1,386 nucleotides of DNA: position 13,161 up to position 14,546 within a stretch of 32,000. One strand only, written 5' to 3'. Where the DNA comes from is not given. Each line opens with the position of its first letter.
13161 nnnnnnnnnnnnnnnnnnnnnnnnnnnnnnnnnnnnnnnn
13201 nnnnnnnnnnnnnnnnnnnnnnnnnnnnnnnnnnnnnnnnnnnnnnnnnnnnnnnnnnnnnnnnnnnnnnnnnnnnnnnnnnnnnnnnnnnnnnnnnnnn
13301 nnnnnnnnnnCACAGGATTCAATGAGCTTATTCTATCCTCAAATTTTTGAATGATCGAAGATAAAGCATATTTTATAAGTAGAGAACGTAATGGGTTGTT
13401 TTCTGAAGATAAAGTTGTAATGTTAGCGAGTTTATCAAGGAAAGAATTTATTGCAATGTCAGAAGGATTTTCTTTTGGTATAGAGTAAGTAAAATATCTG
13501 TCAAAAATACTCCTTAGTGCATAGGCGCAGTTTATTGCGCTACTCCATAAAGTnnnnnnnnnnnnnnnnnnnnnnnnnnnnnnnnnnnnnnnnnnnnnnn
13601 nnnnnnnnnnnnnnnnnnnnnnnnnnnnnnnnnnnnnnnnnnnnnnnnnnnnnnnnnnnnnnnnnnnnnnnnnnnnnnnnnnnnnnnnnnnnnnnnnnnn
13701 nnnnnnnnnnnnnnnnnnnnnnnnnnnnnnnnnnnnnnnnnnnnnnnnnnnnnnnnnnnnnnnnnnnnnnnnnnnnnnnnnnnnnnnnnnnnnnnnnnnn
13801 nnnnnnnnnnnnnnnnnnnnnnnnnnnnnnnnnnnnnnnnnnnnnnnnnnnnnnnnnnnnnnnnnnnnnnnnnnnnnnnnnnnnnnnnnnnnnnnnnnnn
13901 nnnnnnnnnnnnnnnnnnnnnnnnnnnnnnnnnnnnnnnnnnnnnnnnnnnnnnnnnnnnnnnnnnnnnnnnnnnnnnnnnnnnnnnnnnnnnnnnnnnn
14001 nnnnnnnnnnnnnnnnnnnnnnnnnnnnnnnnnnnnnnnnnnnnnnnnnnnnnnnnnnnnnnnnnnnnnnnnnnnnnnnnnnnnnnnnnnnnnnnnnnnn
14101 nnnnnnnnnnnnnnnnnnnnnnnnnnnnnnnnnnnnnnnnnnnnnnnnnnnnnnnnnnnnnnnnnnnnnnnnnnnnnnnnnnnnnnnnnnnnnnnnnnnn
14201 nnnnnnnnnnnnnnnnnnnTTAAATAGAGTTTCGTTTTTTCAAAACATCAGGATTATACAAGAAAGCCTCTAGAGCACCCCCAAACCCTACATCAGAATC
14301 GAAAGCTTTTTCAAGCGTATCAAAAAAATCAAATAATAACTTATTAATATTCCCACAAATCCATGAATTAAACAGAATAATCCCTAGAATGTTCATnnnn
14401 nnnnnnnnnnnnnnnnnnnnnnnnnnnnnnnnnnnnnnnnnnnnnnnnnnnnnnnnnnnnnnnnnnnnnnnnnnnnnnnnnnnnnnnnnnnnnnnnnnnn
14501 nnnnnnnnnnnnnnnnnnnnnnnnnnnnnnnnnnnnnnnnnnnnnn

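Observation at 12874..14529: Perfect 21-bp direct repeat brackets a 1.6-kb AT-rich insert at the 3' end of the ABC ATPase gene (att-like integration scar)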

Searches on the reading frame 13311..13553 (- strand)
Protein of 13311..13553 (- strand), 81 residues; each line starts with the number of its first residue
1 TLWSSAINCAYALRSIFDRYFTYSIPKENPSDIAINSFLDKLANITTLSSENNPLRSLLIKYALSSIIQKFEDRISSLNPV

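Call 49: search_protein_representatives(protein=window:13311-13553:-)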
Query: 81 residues. Proteins with E-value up to 0.001 (for the whole library): 4; up to 1e-10: 0; up to 1e-30: 0. The best 4 are listed.
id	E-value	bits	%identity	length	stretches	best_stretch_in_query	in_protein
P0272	3.8e-04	36.8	50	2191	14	31-52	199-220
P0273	4.2e-04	36.6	36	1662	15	41-68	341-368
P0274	4.6e-04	36.5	41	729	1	15-78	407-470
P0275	7.1e-04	35.9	39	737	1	11-72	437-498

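Call 50: search_protein_families(library=pfam, proteins=[P0274, P0275, P0272, P0273], max_evalue=0.01)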
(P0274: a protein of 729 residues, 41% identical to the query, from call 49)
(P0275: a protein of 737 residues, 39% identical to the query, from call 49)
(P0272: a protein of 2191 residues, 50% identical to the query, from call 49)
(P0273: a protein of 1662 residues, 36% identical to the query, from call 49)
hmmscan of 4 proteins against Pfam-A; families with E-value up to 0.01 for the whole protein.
P0274 (729 aa): 4 families
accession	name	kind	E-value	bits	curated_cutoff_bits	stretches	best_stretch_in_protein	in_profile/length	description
PF07693.20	KAP_NTPase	-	1.5e-48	166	20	1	24-289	3-287/293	KAP family P-loop domain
PF13401.12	AAA_22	-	2.3e-05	25.2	27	1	47-192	10-110/130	AAA domain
PF13191.12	AAA_16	-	0.00017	22.6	32.6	1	47-177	29-147/167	AAA ATPase domain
PF25199.1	nSTAND_NTPase5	-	0.00057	20.2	34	0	14-123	13-116/145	Novel STAND NTPase 5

P0275 (737 aa): 2 families
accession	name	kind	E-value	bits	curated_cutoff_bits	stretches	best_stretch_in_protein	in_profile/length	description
PF07693.20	KAP_NTPase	-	1e-48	166.6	20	1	28-327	4-289/293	KAP family P-loop domain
PF13401.12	AAA_22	-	3.9e-05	24.4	27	1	49-227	10-120/130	AAA domain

P0272 (2191 aa): 7 families
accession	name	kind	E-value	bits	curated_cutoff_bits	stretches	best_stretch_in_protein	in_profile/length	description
PF17892.7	Cadherin_5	-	3.6e-75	248.4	26.5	11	381-440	1-65/98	Cadherin-like domain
PF17803.7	Cadherin_4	-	6.5e-58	193.6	25.1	13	1771-1842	3-68/71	Bacterial cadherin-like domain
PF17963.7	Big_9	-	3.1e-57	191.9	23.6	6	1398-1510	1-81/89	Bacterial Ig domain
PF00353.25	HemolysinCabind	-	7.7e-25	86.9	23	5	2068-2103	1-36/36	RTX calcium-binding nonapeptide repeat (4 copies)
PF25195.1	DPC2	-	3.2e-12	47.2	70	0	193-227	33-67/105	Diatom pyrenoid component 2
PF02863.23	Arg_repressor_C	-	4.9e-09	36.3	25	0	195-211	19-35/68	Arginine repressor, C-terminal domain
PF25711.1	crAss_THB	-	5.3e-07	30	27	0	199-222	8-31/113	Crassvirus tail hub protein B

P0273 (1662 aa): 5 families
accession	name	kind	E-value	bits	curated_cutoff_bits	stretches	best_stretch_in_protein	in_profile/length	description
PF18676.6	MBG_2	-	5e-239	773.9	25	16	302-381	1-71/72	MBG domain (YGX type)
PF03507.18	CagA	-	2.2e-16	59.9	25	0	310-325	21-36/39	CagA exotoxin phosphopeptide substrate mimic region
PF20398.3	DUF6691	-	3.6e-09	37.5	27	0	322-376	5-59/142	Family of unknown function (DUF6691)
PF01833.30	TIG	-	1.9e-08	34.6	20.9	1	126-210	1-79/84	IPT/TIG domain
PF19212.5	CoV_NSP2_C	-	2.9e-06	27.9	25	0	336-383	37-84/116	Coronavirus replicase NSP2, C-terminal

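Call 57: find_encoding_contigs(protein=P0274, flank=6000, max_places=4)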
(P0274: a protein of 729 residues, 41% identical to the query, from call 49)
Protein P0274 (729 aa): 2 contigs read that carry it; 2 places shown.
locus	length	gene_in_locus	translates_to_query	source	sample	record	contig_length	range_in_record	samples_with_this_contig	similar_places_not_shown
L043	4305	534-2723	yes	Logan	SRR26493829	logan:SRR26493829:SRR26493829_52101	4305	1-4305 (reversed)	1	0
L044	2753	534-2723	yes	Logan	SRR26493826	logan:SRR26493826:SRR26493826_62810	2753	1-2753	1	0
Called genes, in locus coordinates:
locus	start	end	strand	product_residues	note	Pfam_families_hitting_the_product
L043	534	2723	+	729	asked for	PF07693:KAP_NTPase, PF13401:AAA_22 (faint)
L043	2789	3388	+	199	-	-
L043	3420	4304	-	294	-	?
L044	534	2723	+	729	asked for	PF07693:KAP_NTPase, PF13401:AAA_22 (faint)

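Call 60: search_protein_families(library=padloc, max_evalue=0.01, proteins=[P0274, P0275])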
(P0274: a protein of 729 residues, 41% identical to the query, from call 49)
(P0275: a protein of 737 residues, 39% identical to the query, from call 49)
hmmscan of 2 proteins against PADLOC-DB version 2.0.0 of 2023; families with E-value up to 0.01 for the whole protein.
P0274 (729 aa): 9 families
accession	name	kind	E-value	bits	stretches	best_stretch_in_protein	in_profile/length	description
PDLC02361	PifA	-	1.3e-67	227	1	4-625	3-657/720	PifA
PDLC02209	QatA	-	1.9e-23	81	2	22-107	15-98/646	-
PDLC02210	QatA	-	1.1e-20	71.7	2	40-100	30-91/593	-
PDLC04958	PDC-S20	-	6.3e-12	43.6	1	17-96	3-82/458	-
PDLC04959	PDC-S20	-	6.9e-11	40.3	1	17-124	18-119/464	-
PDLC04957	PDC-S20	-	5.3e-08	30.8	1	17-95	5-90/446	-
PDLC04956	PDC-S20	-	1.6e-05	22.5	0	13-70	7-61/450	-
PDLC02795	SspF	-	0.0049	13.6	0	142-205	80-143/560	SspF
PDLC05031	PDC-S49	-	0.005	13.7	0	47-75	29-58/624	-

P0275 (737 aa): 4 families
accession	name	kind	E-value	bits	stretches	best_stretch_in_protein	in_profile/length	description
PDLC02361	PifA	-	7e-83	277.4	1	7-702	3-700/720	PifA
PDLC02210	QatA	-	1.4e-27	94.5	2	173-277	186-290/593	-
PDLC02209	QatA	-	7.2e-19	65.8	2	174-302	185-315/646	-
PDLC04959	PDC-S20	-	4.8e-13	47.5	1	29-437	27-428/464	-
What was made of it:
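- Closest known: PifA of the F plasmid / PifA family in PADLOC. Same: Full-length homologues P0274 and P0275 match PifA end to end (calls 60, 50).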

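Call 61: search_protein_families(library=phrogs, max_evalue=0.01, proteins=[P0274])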
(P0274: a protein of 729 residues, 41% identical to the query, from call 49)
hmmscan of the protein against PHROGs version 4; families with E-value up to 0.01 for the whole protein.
P0274 (729 aa): 1 family
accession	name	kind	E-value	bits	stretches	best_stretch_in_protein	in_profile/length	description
phrog_8614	-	unknown function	1.1e-25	91.7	2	10-119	13-120/489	-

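Call 69: find_related_loci(query=A1, collection=metagenome_contigs, flank=6000)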
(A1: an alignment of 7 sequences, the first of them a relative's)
Query A1 (729 aa) in metagenome_contigs; peptide patterns used: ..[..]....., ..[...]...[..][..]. (x = any residue, [..] = any of these).
600 stretches matched a pattern (row limit reached: there are more); 517 encode a relative of the query (tblastn E <= 1e-3); the best 80 are kept; 80 distinct loci.
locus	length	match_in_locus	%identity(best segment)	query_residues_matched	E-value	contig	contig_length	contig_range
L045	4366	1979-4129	38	1-724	2e-151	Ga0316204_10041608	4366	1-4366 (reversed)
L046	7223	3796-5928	38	1-720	6e-144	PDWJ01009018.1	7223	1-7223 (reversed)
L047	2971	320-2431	35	9-718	6e-139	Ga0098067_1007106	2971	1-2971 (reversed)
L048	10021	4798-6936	35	9-727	2e-132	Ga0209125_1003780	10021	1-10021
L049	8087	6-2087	35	9-710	4e-129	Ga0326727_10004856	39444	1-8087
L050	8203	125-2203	35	10-710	6e-128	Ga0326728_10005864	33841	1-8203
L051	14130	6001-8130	34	9-725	1e-123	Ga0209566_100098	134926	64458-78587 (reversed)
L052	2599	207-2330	34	1-714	3e-129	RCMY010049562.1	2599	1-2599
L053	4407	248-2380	31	6-727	9e-109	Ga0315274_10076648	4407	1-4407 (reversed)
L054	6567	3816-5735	33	6-650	6e-100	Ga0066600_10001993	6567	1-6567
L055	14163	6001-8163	32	2-728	2e-99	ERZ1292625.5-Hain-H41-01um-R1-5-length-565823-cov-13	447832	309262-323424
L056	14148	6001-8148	31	2-726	2e-96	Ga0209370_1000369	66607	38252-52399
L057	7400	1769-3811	33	6-685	3e-95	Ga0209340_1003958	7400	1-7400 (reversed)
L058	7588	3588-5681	32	6-711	1e-94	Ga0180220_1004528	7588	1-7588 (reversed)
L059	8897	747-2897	31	5-729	8e-95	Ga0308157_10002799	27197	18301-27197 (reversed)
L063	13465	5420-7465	31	9-688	4e-93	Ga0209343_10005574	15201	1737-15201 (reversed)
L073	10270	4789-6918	32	5-716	4e-89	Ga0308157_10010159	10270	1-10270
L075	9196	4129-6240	31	6-713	6e-88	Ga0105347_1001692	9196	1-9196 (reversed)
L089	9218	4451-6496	31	5-683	1e-80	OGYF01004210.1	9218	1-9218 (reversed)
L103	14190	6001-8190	29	9-713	3e-76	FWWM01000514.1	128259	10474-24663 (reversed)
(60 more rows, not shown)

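Call 76: search_protein_families(library=pfam, max_evalue=0.001, proteins=[L103:5360-5761:+, L103:8231-8905:+, L103:3057-5132:+, L075:3574-3939:+, L075:1991-3577:+, L089:3516-4157:+, L089:6727-7986:+, L073:3390-4646:+, L063:4645-5310:+, L063:620-1159:-])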
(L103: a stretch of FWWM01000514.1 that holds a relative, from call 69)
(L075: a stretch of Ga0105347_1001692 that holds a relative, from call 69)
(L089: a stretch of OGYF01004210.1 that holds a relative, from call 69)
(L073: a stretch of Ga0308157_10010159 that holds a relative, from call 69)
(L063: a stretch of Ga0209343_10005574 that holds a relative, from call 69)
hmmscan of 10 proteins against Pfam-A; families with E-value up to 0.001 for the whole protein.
L103:5360-5761:+ (133 aa): 0 families

L103:8231-8905:+ (224 aa): 1 family
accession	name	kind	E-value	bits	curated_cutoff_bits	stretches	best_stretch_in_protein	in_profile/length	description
PF00487.30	FA_desaturase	-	7.5e-05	23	29.7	1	46-212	6-201/253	Fatty acid desaturase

L103:3057-5132:+ (691 aa): 0 families

L075:3574-3939:+ (121 aa): 0 families

L075:1991-3577:+ (528 aa): 3 families
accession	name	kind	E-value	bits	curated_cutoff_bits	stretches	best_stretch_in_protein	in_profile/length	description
PF00239.26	Resolvase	-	4.3e-25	88.9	23.3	1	5-146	2-142/145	Resolvase, N terminal domain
PF07508.19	Recombinase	-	2.8e-13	50.4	21.1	1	170-258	1-101/102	Recombinase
PF13408.12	Zn_ribbon_recom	-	3.9e-08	34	25.3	1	270-320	1-57/58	Recombinase zinc beta ribbon domain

L089:3516-4157:+ (213 aa): 0 families

L089:6727-7986:+ (419 aa): 1 family
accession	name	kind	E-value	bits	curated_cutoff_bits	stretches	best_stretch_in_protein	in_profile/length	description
PF18728.6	HEPN_AbiV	-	2.7e-13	50.8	27.1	1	130-246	7-118/155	AbiV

L073:3390-4646:+ (418 aa): 0 families

L063:4645-5310:+ (221 aa): 3 families
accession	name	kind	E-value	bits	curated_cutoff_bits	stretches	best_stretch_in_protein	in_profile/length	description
PF00717.28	Peptidase_S24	-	2e-22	79.5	23.3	1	82-203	1-115/116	Peptidase S24-like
PF01726.22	LexA_DNA_bind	-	7.6e-08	32.5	23.7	1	10-64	9-63/65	LexA DNA binding domain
PF00392.27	GntR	-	5.9e-05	23.1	27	1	27-63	25-60/64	Bacterial regulatory proteins, gntR family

L063:620-1159:- (179 aa): 0 families
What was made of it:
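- In L075, the repeat lies in the 3' end of a large serine recombinase gene (call 76).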

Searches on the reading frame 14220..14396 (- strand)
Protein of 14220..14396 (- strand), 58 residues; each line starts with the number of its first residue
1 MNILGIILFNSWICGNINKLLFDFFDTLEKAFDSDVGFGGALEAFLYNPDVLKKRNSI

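Call 48: find_encoding_contigs(protein=window:14220-14396:-, flank=6000, max_places=10)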
Protein window:14220-14396:- (58 aa): 21 contigs read that carry it; 10 places shown.
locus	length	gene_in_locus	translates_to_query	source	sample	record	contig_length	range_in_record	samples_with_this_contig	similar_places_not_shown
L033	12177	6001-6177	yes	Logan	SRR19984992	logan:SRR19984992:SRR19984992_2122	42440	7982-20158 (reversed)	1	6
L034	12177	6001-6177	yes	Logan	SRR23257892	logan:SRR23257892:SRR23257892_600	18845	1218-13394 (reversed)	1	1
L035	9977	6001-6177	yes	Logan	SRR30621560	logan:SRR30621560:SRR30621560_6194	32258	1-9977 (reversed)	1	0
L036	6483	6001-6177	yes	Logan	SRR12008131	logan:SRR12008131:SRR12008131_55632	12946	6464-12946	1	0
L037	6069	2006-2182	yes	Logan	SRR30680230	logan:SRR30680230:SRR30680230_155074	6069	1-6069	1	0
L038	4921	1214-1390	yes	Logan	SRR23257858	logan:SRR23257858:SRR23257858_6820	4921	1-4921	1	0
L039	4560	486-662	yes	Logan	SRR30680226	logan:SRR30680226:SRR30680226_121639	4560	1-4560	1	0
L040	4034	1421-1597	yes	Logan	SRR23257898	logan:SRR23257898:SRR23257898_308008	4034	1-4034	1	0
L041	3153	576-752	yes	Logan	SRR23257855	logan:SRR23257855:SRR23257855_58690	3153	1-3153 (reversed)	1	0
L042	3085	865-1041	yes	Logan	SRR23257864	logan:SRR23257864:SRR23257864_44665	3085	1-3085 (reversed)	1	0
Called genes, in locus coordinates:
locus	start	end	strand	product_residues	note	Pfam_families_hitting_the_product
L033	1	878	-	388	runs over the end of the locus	PF06925:MGDG_synth, PF00534:Glycos_transf_1 (weak), PF04101:Glyco_tran_28_C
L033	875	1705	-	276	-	-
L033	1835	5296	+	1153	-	PF26300:PEPCK_PPi_lobe_2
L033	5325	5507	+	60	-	-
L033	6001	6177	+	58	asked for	-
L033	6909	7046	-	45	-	-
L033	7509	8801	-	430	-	PF00931:NB-ARC (faint), PF03193:RsgA_GTPase (faint), PF13191:AAA_16 (faint), PF13476:AAA_23 (faint), PF20703:nSTAND1 (faint), PF20720:nSTAND3 (faint), PF00005:ABC_tran, PF00005:ABC_tran, +6 more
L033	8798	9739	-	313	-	PF00528:BPD_transp_1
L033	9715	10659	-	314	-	PF19300:BPD_transp_1_N, PF00528:BPD_transp_1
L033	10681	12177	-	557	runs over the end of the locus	PF00496:SBP_bac_5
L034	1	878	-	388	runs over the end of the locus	PF06925:MGDG_synth, PF00534:Glycos_transf_1 (weak), PF04101:Glyco_tran_28_C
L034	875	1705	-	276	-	-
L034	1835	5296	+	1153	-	PF26300:PEPCK_PPi_lobe_2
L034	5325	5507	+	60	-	-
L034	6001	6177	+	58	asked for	-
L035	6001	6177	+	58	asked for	-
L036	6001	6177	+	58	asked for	-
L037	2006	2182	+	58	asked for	-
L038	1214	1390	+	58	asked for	-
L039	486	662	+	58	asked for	-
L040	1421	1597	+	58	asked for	-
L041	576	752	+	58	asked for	-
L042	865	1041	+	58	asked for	-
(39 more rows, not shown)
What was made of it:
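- The insert is single-copy and always in the same context, on 21 contigs (call 48).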
